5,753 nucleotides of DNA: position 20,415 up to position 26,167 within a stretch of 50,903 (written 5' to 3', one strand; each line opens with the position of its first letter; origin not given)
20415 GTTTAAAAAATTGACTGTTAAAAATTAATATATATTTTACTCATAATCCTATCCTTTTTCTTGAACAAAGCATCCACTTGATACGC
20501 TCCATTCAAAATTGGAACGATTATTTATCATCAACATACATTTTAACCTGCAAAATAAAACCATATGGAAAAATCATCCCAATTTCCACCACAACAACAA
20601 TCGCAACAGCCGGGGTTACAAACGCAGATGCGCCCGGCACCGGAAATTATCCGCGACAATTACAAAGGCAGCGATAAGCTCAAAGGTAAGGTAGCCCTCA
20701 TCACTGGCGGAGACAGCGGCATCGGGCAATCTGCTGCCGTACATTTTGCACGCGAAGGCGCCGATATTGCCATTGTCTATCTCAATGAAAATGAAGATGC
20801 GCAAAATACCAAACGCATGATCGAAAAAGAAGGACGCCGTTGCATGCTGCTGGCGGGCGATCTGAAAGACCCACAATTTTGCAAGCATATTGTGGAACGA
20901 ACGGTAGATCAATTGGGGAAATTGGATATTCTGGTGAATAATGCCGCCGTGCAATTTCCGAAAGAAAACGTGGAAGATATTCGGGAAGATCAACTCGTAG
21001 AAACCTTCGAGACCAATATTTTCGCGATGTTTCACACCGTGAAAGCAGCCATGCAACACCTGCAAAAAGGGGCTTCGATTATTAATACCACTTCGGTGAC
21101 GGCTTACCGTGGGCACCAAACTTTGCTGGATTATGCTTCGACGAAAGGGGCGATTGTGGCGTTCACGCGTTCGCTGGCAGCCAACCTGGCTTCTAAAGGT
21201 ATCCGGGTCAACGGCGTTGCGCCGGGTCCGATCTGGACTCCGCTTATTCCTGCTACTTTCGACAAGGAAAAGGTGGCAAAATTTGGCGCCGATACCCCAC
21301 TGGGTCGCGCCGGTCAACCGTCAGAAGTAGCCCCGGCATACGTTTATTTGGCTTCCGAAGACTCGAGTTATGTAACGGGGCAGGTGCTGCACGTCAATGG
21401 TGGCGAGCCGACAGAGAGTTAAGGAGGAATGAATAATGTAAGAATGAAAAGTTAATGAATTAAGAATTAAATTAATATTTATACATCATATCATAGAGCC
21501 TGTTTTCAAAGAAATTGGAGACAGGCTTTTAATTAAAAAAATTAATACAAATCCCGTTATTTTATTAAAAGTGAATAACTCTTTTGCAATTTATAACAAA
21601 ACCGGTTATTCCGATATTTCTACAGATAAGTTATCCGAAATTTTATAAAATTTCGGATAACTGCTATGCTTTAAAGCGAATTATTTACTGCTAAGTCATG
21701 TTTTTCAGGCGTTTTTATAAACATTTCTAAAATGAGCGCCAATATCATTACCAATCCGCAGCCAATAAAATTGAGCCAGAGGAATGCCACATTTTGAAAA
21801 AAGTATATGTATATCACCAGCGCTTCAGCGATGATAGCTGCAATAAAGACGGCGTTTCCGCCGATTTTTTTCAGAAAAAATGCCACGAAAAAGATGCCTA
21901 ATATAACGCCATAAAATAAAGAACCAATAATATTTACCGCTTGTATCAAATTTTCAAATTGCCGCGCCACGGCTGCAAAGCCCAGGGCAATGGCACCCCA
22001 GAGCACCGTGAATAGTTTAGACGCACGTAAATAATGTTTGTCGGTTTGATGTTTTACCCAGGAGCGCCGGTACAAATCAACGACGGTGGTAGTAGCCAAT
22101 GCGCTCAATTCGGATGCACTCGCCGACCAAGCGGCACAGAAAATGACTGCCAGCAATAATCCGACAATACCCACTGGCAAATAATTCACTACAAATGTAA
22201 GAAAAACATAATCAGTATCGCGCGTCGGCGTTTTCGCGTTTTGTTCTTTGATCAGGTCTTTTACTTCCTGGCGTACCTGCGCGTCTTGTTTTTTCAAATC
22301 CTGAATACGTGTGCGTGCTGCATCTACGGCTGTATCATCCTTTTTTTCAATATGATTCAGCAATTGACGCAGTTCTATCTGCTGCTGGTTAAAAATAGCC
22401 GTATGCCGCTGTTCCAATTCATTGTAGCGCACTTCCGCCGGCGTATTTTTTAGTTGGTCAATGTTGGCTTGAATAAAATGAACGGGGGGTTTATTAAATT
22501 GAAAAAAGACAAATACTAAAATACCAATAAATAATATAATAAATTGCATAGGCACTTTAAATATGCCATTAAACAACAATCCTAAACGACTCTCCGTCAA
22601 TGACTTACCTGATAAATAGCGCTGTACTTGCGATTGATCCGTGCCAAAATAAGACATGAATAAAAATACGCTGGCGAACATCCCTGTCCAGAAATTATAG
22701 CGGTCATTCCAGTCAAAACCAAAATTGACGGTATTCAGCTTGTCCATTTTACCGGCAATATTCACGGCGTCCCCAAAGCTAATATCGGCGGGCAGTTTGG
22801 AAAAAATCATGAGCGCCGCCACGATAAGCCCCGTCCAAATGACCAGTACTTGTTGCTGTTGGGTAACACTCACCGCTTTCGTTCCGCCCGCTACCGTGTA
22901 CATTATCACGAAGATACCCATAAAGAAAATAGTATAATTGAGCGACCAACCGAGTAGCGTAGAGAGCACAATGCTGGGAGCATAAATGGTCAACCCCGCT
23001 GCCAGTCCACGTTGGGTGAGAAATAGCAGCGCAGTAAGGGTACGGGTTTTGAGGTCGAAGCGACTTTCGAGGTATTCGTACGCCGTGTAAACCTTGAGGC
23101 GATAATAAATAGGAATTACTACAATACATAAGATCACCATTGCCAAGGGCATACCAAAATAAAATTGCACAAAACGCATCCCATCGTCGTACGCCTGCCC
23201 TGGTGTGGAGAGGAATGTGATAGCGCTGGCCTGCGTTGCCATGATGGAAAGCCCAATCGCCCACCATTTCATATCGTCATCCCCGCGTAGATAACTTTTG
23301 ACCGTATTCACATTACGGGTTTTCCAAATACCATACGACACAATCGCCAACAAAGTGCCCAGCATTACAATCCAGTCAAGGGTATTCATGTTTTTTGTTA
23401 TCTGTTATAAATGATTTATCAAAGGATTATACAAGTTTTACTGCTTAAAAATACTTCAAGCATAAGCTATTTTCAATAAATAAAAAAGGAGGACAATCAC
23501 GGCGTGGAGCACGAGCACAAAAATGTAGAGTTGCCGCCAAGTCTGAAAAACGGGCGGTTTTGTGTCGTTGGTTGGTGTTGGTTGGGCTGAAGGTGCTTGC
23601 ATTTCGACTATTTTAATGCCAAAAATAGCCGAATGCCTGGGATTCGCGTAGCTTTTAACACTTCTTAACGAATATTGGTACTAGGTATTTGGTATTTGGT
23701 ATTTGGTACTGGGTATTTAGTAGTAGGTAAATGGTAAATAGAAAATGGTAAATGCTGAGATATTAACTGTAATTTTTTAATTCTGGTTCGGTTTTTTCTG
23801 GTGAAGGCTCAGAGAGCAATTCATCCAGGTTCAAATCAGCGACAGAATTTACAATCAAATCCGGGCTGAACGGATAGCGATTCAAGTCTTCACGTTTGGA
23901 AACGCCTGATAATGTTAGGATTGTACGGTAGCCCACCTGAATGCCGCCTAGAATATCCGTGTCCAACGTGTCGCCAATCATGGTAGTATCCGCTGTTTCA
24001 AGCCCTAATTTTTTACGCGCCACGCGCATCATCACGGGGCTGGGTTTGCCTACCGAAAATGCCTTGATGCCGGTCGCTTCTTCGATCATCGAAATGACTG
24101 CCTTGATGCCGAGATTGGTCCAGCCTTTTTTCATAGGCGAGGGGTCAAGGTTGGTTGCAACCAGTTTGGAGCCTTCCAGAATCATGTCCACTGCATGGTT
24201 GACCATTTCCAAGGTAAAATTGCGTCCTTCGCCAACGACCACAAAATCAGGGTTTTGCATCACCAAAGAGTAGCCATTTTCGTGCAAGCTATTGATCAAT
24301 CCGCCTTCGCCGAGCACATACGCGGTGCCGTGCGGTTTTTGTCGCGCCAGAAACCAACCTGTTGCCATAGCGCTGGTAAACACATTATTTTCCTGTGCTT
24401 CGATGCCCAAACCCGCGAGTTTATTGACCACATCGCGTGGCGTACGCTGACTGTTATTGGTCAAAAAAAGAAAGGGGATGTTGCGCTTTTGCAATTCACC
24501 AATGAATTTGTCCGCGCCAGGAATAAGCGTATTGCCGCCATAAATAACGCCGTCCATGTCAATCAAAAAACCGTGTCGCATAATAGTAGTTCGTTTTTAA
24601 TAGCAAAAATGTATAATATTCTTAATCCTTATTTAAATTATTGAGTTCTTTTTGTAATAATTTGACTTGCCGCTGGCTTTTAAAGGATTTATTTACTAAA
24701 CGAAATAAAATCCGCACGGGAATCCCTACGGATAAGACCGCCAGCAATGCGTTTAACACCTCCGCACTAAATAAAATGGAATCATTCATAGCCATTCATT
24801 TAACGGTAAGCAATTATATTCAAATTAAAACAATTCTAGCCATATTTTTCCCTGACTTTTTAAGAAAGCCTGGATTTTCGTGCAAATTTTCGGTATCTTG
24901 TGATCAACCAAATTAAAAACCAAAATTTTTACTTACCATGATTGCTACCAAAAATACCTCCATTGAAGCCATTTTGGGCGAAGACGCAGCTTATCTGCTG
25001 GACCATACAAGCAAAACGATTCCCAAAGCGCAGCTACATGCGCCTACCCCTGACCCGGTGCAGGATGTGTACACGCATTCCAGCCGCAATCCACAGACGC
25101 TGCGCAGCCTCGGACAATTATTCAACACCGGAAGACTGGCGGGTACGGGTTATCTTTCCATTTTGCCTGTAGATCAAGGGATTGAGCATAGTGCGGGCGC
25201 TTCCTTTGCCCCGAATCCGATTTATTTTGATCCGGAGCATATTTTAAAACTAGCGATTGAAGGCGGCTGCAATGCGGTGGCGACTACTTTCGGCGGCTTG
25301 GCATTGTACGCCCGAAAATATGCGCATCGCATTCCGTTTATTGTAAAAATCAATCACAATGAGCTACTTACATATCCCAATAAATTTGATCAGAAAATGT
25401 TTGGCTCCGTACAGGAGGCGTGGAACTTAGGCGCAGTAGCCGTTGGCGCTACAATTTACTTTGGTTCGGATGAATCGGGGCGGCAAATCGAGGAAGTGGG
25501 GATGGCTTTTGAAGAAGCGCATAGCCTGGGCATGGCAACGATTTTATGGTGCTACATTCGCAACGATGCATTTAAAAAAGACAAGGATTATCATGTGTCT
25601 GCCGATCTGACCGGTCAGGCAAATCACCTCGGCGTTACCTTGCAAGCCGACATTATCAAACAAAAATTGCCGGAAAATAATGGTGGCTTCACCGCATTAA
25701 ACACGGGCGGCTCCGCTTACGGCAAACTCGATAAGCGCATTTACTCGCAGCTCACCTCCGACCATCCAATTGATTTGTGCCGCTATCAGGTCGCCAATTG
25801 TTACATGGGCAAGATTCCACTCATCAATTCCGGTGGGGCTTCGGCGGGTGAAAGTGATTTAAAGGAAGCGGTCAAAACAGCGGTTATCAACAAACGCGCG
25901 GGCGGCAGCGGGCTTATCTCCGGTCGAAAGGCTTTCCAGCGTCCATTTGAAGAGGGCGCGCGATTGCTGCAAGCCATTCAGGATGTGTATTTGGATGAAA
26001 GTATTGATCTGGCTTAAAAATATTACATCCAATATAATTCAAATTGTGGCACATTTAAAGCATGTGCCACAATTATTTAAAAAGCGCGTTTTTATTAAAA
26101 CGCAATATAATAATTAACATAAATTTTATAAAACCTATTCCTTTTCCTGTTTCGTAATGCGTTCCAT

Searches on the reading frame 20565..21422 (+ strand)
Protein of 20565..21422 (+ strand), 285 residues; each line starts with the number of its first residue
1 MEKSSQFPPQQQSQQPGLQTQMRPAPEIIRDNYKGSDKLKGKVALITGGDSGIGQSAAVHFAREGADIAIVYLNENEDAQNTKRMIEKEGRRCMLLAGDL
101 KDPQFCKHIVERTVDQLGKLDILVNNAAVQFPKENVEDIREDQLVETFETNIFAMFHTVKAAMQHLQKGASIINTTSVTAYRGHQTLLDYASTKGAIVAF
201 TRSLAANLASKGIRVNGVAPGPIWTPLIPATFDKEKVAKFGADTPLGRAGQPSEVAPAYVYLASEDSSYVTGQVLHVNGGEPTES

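Call 53: search_protein_families(library=pfam, proteins=[window:20565-21422:+], max_evalue=0.01)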
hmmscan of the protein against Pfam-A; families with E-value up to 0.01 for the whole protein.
window:20565-21422:+ (285 aa): 5 families
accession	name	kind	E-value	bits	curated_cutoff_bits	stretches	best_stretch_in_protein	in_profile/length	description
PF13561.12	adh_short_C2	-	7.1e-63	212.8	27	1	50-280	5-234/236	Enoyl-(Acyl carrier protein) reductase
PF00106.31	adh_short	-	2.4e-48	164.7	26.6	1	42-233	1-192/195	short chain dehydrogenase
PF08659.16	KR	-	1.2e-09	38.8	22.6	1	44-214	3-169/180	KR domain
PF23441.1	SDR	-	2.2e-05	24.4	27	1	96-280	66-254/258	SDR-like rossmann domain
PF01370.27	Epimerase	-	0.0006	19.7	20.9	1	44-181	1-119/240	NAD dependent epimerase/dehydratase family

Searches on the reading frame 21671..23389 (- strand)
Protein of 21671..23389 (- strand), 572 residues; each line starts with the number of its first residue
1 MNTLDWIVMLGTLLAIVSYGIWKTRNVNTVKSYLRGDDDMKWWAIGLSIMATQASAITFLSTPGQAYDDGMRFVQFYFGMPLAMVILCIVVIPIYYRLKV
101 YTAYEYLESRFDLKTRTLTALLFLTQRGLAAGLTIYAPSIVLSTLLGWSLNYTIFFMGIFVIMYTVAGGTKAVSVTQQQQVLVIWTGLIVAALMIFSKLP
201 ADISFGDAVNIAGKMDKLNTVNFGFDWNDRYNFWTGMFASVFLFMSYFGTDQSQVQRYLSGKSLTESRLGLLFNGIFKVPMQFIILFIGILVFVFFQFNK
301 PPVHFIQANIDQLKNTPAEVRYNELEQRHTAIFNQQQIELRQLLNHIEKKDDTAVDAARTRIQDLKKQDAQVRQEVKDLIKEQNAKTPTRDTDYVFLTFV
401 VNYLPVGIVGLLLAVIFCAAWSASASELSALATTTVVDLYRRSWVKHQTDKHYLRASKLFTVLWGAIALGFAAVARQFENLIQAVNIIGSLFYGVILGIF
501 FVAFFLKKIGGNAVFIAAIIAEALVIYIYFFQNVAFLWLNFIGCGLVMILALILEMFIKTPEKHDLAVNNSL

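Call 53: search_protein_families(library=pfam, proteins=[window:21671-23389:-], max_evalue=0.01)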
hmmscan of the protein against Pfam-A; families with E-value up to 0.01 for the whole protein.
window:21671-23389:- (572 aa): 1 family
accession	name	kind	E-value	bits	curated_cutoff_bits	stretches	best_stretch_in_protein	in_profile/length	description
PF00474.23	SSF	-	1.9e-37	129.6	22.8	2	33-297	1-259/406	Sodium:solute symporter family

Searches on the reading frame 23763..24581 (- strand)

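Call 53: search_protein_families(library=pfam, proteins=[window:23763-24581:-], max_evalue=0.01)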
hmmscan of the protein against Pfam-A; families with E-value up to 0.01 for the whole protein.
window:23763-24581:- (272 aa): 4 families
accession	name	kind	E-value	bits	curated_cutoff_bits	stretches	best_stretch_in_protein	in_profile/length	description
PF13344.12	Hydrolase_6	-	2.2e-28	98.7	27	1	5-104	1-100/101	Haloacid dehalogenase-like hydrolase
PF13242.12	Hydrolase_like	-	5.4e-24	84.3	22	1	177-250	2-75/75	HAD-hyrolase-like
PF00702.32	Hydrolase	-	6.7e-15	56.4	26.4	2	102-217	78-191/191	haloacid dehalogenase-like hydrolase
PF13419.12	HAD_2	-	5.3e-08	33.6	23.8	1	141-222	100-177/178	Haloacid dehalogenase-like hydrolase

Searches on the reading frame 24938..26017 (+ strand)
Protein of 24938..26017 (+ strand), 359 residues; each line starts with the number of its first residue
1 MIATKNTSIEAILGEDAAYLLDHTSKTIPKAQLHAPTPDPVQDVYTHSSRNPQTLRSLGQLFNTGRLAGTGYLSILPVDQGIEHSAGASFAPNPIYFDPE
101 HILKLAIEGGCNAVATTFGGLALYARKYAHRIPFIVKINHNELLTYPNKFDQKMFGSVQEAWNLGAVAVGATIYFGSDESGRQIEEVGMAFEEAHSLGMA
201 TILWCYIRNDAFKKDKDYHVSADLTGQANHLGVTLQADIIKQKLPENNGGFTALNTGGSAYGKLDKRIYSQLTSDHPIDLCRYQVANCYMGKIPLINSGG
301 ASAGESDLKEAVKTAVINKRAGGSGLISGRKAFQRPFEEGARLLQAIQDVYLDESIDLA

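Call 53: search_protein_families(library=pfam, proteins=[window:24938-26017:+], max_evalue=0.01)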
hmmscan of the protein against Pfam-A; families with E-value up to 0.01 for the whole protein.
window:24938-26017:+ (359 aa): 1 family
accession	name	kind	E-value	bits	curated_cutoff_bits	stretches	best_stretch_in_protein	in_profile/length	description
PF01791.15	DeoC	-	2.5e-63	214.2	23.8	1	74-335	2-229/229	DeoC/LacD family aldolase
